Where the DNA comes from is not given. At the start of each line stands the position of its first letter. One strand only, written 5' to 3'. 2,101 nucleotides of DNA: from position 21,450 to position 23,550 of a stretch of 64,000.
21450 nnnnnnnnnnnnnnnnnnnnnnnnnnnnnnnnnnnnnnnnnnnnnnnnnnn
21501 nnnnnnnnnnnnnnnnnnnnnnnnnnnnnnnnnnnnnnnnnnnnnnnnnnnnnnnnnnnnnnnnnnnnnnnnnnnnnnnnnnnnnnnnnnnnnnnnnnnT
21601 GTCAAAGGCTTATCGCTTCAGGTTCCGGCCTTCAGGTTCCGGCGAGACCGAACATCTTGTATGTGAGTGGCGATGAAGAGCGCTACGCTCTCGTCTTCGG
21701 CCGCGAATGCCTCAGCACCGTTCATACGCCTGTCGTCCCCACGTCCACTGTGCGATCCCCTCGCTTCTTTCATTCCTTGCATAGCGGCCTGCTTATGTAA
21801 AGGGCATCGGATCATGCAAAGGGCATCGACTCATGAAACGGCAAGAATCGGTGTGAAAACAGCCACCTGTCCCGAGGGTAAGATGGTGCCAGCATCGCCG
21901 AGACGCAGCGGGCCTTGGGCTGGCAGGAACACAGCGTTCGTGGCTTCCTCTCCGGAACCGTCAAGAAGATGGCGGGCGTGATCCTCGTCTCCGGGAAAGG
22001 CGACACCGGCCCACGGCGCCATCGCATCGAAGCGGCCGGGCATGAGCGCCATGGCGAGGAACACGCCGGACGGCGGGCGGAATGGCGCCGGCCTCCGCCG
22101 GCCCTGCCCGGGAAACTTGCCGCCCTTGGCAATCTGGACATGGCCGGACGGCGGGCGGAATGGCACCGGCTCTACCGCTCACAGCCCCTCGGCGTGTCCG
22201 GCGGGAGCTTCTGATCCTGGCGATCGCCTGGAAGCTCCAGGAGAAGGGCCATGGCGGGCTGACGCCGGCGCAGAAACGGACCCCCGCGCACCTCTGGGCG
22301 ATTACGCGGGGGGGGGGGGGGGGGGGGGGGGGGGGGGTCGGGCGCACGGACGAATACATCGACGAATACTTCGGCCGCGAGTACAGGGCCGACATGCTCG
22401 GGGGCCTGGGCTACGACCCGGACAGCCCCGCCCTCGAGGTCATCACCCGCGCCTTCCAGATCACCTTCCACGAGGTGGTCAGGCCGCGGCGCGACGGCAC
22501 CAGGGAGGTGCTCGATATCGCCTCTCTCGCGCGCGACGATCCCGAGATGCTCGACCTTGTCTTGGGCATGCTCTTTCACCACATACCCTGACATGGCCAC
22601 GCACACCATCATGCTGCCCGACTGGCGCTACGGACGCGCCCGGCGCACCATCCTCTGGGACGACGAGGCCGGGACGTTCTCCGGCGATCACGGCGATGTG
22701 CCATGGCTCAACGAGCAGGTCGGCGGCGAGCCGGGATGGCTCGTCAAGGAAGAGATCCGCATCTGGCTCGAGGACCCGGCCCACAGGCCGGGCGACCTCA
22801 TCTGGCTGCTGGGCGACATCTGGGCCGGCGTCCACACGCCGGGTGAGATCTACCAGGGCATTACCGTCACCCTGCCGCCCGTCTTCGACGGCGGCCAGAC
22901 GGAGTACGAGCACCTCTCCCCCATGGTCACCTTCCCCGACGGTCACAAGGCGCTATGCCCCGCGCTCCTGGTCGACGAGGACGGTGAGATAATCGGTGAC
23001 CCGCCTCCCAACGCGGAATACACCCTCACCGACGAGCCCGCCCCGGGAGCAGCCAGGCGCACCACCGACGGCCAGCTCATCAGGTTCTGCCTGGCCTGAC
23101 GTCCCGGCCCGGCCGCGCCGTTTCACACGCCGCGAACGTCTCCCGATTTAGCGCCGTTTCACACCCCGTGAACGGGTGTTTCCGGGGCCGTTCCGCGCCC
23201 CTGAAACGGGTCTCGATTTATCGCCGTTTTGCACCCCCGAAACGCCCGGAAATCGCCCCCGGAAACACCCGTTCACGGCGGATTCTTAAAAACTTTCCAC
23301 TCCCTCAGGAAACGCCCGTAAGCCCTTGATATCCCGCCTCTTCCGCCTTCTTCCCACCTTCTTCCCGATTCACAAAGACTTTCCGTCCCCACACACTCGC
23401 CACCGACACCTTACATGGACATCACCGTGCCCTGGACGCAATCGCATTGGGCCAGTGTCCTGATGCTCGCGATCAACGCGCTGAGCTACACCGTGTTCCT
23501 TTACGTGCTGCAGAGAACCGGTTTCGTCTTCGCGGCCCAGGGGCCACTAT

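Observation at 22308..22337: Uninterrupted G30 homopolymer joining two unrelated coding sequences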

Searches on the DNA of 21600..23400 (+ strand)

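Call 6: search_dna_similar(query=window:21600-23400:+, collection=plasmids, mode=distant, max_rows=20)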
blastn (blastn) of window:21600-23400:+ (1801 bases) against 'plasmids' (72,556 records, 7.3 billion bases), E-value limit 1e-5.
No match.
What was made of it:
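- Tried and rejected: Plasmid blastn of 21600-23400 gave no match (call 6).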

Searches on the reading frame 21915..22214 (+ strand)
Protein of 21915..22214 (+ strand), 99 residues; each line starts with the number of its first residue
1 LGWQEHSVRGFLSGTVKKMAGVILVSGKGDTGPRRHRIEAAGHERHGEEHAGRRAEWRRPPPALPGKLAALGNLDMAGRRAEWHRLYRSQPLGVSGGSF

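Call 7: search_protein_families(library=pfam, proteins=[window:21915-22214:+], max_evalue=1)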
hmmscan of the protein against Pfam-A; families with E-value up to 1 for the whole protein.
window:21915-22214:+ (99 aa): 1 family
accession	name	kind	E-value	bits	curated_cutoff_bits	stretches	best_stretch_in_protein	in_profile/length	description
PF11994.14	DUF3489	-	7.6e-10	39.2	29.5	1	1-38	31-68/68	Protein of unknown function (DUF3489)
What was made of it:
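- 21880..22030 (+): DUF3489 C-terminal fragment (N-terminus missing). Pfam PF11994 E=7.6e-10 on ORF 21915-22214, residues 1-38 (call 7).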

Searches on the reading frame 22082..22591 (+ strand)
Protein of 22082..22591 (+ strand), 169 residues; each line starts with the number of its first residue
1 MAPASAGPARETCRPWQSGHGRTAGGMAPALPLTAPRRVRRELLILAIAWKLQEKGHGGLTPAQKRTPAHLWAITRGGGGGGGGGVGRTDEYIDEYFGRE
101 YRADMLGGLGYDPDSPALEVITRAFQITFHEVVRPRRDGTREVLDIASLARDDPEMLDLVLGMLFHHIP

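Call 7: search_protein_families(library=pfam, proteins=[window:22082-22591:+], max_evalue=1)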
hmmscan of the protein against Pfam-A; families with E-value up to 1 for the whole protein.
window:22082-22591:+ (169 aa): 2 families
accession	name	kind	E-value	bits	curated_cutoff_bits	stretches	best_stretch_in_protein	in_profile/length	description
PF11149.13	DUF2924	-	0.0026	18.5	31.2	1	34-67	25-58/135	Protein of unknown function (DUF2924)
PF05633.16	ROH1-like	-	0.45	9.9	21.5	1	37-88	151-203/384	Protein ROH1-like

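Call 8: find_encoding_contigs(protein=window:22082-22591:+, flank=10000, max_places=10)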
Protein window:22082-22591:+ (169 aa): no gene with exactly this product is on record in the collection.
